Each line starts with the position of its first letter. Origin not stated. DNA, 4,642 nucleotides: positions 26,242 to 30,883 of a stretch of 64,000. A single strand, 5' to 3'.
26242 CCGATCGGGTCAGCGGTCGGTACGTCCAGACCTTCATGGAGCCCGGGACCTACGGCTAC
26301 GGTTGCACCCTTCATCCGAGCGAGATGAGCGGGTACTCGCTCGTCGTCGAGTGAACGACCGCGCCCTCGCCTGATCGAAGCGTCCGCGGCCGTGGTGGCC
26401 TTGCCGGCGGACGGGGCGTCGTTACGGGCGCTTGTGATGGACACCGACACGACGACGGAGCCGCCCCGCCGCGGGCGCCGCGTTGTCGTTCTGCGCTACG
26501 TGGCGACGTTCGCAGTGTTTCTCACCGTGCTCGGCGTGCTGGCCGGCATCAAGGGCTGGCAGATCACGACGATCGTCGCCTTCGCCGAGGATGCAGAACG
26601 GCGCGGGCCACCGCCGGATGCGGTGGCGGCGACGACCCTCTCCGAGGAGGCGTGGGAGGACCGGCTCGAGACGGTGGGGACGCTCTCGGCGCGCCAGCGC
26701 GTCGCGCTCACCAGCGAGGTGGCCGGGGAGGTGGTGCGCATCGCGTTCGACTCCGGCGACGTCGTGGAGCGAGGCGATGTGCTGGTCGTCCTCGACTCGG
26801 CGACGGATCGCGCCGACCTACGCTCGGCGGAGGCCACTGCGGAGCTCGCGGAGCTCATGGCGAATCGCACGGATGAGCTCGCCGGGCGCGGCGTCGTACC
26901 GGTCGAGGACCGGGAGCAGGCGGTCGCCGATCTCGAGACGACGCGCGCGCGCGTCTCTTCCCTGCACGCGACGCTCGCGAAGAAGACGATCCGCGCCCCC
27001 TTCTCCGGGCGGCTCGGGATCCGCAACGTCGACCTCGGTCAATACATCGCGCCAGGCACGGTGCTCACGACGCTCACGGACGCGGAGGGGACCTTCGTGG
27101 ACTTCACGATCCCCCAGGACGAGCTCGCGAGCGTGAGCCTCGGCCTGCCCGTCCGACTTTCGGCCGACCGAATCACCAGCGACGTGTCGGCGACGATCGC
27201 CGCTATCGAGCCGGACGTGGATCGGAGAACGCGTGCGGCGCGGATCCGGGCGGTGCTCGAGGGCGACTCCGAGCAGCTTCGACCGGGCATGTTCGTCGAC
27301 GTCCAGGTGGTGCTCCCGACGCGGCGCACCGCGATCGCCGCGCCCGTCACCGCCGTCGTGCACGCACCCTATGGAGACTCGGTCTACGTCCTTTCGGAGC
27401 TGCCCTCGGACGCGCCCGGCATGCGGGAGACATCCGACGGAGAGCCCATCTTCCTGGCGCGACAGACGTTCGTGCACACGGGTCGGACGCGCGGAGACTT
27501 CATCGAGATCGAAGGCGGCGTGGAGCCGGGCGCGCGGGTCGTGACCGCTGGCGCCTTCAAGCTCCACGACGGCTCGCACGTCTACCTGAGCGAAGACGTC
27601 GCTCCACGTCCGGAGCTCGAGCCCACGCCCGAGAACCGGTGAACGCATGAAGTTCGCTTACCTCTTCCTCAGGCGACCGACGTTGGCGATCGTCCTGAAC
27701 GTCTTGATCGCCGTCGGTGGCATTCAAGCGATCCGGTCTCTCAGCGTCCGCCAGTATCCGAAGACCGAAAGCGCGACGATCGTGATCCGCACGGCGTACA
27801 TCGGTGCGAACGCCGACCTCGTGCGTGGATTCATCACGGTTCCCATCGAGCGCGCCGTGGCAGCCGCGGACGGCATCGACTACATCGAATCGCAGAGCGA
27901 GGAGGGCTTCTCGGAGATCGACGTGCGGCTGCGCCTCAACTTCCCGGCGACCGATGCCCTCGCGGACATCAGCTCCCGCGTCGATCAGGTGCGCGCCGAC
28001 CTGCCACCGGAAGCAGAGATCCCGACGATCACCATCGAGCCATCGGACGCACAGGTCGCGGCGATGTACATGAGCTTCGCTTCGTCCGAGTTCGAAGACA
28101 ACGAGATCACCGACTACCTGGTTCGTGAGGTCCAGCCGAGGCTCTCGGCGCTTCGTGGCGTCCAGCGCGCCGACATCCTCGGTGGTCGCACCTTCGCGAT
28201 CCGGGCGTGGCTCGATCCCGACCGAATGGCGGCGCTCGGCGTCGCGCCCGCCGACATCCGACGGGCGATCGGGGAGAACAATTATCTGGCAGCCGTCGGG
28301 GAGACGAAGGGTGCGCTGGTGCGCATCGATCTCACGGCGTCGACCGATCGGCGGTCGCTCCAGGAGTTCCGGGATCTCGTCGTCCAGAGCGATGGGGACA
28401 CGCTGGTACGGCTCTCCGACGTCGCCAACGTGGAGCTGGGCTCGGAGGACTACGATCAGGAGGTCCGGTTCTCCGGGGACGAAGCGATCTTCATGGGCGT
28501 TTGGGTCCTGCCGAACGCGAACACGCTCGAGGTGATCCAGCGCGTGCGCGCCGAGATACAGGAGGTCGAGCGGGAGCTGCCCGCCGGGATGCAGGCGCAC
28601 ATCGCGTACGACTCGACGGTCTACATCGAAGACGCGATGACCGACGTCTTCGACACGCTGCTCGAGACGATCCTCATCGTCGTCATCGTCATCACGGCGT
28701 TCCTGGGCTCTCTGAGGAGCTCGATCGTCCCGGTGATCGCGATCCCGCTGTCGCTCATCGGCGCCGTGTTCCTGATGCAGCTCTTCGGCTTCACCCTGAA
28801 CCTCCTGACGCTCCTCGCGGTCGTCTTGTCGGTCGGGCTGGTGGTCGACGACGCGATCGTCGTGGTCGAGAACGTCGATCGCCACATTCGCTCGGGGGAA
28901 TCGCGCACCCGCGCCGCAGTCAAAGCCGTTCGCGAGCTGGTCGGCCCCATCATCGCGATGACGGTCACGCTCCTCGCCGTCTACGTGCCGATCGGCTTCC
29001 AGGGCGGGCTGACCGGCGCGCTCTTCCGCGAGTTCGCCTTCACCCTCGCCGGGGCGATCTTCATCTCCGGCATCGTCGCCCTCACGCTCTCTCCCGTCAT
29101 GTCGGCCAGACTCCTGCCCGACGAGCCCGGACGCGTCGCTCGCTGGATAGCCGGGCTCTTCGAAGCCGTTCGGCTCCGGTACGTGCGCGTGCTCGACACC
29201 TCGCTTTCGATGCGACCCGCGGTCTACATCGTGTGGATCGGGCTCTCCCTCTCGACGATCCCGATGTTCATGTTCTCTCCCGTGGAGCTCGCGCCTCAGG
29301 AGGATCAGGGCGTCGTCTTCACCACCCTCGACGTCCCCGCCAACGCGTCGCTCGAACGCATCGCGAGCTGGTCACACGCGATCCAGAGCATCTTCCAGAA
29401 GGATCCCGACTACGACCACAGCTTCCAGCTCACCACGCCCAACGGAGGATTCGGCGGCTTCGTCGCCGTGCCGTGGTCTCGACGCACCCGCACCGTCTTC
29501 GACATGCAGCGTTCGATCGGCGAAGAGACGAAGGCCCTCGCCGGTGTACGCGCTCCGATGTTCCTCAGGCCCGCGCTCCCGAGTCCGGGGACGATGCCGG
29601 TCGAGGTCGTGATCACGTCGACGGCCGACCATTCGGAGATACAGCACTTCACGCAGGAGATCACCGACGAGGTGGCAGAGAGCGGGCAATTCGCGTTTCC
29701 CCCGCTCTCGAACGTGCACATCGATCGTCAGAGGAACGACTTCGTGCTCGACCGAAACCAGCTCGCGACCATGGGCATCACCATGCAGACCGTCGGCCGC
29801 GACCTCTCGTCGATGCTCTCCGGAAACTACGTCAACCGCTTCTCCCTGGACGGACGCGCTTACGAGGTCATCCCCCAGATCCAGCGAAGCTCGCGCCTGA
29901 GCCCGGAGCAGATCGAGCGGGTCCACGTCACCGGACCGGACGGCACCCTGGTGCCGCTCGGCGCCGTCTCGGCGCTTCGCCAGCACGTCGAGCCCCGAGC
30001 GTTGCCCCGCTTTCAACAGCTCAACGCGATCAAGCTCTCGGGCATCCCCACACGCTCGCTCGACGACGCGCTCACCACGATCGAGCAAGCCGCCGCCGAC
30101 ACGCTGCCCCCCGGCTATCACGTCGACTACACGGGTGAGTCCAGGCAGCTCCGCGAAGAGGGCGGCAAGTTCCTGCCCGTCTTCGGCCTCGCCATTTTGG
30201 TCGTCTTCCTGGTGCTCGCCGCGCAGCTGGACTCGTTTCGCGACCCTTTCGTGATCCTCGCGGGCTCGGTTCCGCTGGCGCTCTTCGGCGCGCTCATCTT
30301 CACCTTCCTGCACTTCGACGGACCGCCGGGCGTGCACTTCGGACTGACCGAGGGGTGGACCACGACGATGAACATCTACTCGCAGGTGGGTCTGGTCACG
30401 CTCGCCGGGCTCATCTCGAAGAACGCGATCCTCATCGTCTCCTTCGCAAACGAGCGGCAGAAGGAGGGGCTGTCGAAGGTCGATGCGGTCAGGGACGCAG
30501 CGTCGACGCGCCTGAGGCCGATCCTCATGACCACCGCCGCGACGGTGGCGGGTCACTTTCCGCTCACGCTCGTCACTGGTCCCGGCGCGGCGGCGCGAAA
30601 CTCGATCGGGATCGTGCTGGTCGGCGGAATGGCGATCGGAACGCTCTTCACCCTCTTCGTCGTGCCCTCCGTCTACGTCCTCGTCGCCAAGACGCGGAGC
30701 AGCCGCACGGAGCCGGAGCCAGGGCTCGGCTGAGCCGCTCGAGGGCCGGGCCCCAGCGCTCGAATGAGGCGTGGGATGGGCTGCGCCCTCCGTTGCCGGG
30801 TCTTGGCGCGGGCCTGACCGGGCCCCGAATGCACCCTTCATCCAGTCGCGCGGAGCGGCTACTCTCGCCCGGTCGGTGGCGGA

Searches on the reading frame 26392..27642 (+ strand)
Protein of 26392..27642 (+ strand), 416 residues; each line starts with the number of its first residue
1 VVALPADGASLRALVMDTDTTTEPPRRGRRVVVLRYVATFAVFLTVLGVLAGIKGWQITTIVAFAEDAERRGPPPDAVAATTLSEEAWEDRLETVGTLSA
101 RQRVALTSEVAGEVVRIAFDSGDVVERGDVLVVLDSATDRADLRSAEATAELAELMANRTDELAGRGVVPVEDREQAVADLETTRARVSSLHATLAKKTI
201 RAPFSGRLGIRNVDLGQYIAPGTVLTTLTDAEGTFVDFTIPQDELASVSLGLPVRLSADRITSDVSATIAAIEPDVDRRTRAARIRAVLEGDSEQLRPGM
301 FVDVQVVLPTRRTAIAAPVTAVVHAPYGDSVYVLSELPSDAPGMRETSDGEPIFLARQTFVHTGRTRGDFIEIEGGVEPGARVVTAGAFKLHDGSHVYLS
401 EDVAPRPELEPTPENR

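Call 3: search_protein_families(library=pfam, proteins=[window:26392-27642:+], max_evalue=0.1)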
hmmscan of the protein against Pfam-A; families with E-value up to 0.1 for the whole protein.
window:26392-27642:+ (416 aa): 4 families
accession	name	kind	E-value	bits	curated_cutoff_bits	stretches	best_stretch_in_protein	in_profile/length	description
PF16576.10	HlyD_D23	-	1.3e-22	80.6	30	1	90-302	4-214/214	Barrel-sandwich domain of CusB or HlyD membrane-fusion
PF13437.12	HlyD_3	-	1.3e-15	58.5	22.2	1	199-299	1-106/106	HlyD family secretion protein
PF13533.13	Biotin_lipoyl_2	-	4.1e-06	26.9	29.8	1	104-135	1-32/32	Biotin-lipoyl like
PF00364.28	Biotin_lipoyl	-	0.0016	18.7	22.1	1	105-134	44-73/73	Biotin-requiring enzyme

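Call 4: search_protein_families(library=ncbifam, proteins=[window:26392-27642:+], max_evalue=0.1)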
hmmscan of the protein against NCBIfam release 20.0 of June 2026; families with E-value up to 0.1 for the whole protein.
window:26392-27642:+ (416 aa): 30 families (the best 25 are shown)
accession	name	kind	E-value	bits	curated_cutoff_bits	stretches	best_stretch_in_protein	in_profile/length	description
TIGR01730.1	RND_mfp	subfamily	7.4e-63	212.4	94.9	1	78-397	1-319/322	efflux RND transporter periplasmic adaptor subunit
TIGR00999.1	8a0102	subfamily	3.8e-32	111.5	319.3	1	122-391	1-270/271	CzcB/NccB family metal efflux transporter periplasmic adaptor subunit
NF008589.1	PRK11556.1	equivalog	1.3e-24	86.8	391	1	67-398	47-386/392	MdtA/MuxA family multidrug efflux RND transporter periplasmic adaptor subunit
TIGR00998.1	8a0101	subfamily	3.4e-17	62.4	390.8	2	183-265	190-272/334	EmrA/EmrK family multidrug efflux transporter periplasmic adaptor subunit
NF045680.1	DiMtlExpIhpB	equivalog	2e-15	56.6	450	1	194-325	134-265/326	divalent metal ion exporter adaptor subunit IhpB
NF033834.1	RND_adapt_MexA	exception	2.2e-15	56.7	750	1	89-394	49-355/373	multidrug efflux RND transporter periplasmic adaptor subunit MexA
NF011604.1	PRK15030.1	equivalog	5.3e-15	55.3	765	1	77-400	39-376/397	multidrug efflux RND transporter periplasmic adaptor subunit AcrA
NF007785.0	PRK10476.1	equivalog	7.2e-13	48.1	376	2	170-256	181-267/347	multidrug transporter subunit MdtN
NF011715.0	PRK15136.1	equivalog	4.7e-12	45.2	563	2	100-148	58-106/390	multidrug efflux MFS transporter periplasmic adaptor subunit EmrA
NF033138.2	RND-peri-MexC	equivalog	1e-10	41.4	625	1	104-399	63-371/375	MexC family multidrug efflux RND transporter periplasmic adaptor subunit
NF045904.1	RND-peri-MexE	equivalog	2.4e-10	39.9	714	1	72-314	32-299/390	multidrug efflux RND transporter periplasmic adaptor subunit MexE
NF002939.0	PRK03598.1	equivalog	6.9e-10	38.6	393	2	86-154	28-95/332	secretion protein HlyD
NF038010.1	ABC_adapt_DarC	equivalog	1.1e-09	37.5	450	2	192-386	225-403/417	darobactin export ABC transporter periplasmic adaptor subunit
NF000272.2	OqxA_adapt_sub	exception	2.6e-09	36.5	835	1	93-242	57-223/391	multidrug efflux RND transporter periplasmic adaptor subunit OqxA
TIGR01843.1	type_I_hlyD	subfamily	1.9e-08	33.7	208.65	2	112-161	52-101/422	HlyD family type I secretion periplasmic adaptor subunit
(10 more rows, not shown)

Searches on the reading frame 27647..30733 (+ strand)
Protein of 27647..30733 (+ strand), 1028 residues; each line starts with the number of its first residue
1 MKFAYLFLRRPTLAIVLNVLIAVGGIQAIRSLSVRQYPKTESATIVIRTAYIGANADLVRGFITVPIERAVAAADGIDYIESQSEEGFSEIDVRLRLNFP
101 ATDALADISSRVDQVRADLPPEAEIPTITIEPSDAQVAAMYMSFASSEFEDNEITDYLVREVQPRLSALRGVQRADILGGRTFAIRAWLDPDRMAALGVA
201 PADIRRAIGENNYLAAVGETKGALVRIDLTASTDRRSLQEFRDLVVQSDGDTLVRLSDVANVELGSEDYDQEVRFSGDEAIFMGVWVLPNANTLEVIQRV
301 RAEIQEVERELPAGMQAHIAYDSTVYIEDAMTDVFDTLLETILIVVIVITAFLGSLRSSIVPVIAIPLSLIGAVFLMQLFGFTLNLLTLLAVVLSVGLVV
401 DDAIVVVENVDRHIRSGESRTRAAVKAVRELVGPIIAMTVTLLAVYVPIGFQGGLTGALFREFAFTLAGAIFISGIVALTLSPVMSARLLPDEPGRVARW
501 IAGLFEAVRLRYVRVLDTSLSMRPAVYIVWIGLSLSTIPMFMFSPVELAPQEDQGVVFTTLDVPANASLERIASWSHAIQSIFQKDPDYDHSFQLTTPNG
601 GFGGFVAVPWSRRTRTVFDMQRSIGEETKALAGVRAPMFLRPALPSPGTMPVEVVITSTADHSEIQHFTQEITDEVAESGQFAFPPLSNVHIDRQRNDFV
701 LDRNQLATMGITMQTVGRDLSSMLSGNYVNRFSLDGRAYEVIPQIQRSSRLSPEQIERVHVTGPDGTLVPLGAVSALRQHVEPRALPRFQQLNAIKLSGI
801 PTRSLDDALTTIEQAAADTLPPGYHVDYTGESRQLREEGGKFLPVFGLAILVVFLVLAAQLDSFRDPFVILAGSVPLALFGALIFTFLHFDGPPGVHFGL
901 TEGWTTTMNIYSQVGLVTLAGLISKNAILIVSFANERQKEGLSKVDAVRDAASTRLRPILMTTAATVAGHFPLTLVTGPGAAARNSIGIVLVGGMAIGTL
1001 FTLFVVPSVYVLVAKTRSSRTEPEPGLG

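Call 3: search_protein_families(library=pfam, proteins=[window:27647-30733:+], max_evalue=0.1)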
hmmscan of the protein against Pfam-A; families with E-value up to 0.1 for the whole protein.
window:27647-30733:+ (1028 aa): 3 families
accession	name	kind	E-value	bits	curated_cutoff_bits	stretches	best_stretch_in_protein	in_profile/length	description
PF00873.25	ACR_tran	-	5.2e-236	786.3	28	1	5-1013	3-1020/1021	AcrB/AcrD/AcrF family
PF03176.21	MMPL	-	7.8e-14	51.8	20.5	2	246-485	55-298/333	MMPL family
PF02355.23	SecD_SecF_C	-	0.012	15.5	20.5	1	336-472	36-169/189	Protein export membrane protein SecD/SecF, C-terminal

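Call 4: search_protein_families(library=ncbifam, proteins=[window:27647-30733:+], max_evalue=0.1)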
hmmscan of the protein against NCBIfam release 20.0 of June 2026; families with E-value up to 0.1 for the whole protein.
window:27647-30733:+ (1028 aa): 24 families
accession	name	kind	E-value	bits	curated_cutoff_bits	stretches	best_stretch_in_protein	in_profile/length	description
NF007133.0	PRK09579.1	equivalog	6.6e-303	1007.2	1763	1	1-1019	1-1008/1017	multidrug efflux RND transporter permease subunit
NF033617.1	RND_permease_2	subfamily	1.2e-301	1003.4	1250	1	6-1014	3-1008/1009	multidrug efflux RND transporter permease subunit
NF000282.2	RND_permease_1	subfamily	2.9e-224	747.2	1250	1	6-1014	3-1028/1029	multidrug efflux RND transporter permease subunit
TIGR00915.1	2A0602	subfamily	5.8e-200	666.7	940.35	1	4-1021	2-1036/1050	efflux RND transporter permease subunit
NF007842.1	PRK10555.1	equivalog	1.2e-145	486.8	1854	1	4-1016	2-1029/1036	multidrug efflux RND transporter permease AcrD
NF007131.0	PRK09577.1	equivalog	6.3e-142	474.4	1768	1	4-1017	2-1026/1045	multidrug efflux RND transporter permease subunit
NF000037.1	RND_perm_OqxB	exception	2.2e-137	459.5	2200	1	1-1018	1-1039/1050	multidrug efflux RND transporter permease subunit OqxB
NF011706.2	PRK15127.1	equivalog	1.2e-133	447.3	2150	1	6-1021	4-1037/1049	multidrug efflux RND transporter permease subunit AcrB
NF007798.0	PRK10503.1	equivalog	1.2e-131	440.3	1584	1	6-1015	15-1024/1040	MdtB/MuxB family multidrug efflux RND transporter permease subunit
NF007905.0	PRK10614.1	equivalog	2.4e-128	429.4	1774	1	1-1019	1-1014/1025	multidrug efflux RND transporter permease subunit MdtC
TIGR00914.1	2A0601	subfamily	1.9e-91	307.3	701.45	2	13-581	15-595/1051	CusA/CzcA family heavy metal efflux RND transporter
TIGR00921.1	2A067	subfamily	6.2e-07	27.8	351.9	2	299-441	158-301/733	hydrophobe/amphiphile efflux-3 (HAE3) family transporter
TIGR00916.1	2A0604s01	subfamily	9.3e-07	28.7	148.6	1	341-477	98-229/231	SecD/SecF family protein translocase subunit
NF011315.0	PRK14726.1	equivalog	1.1e-06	27.1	1249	1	337-538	378-568/855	protein translocase subunit SecDF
NF009582.0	PRK13024.1-2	equivalog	2.2e-05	22.7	723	1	326-490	324-488/859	protein translocase subunit SecDF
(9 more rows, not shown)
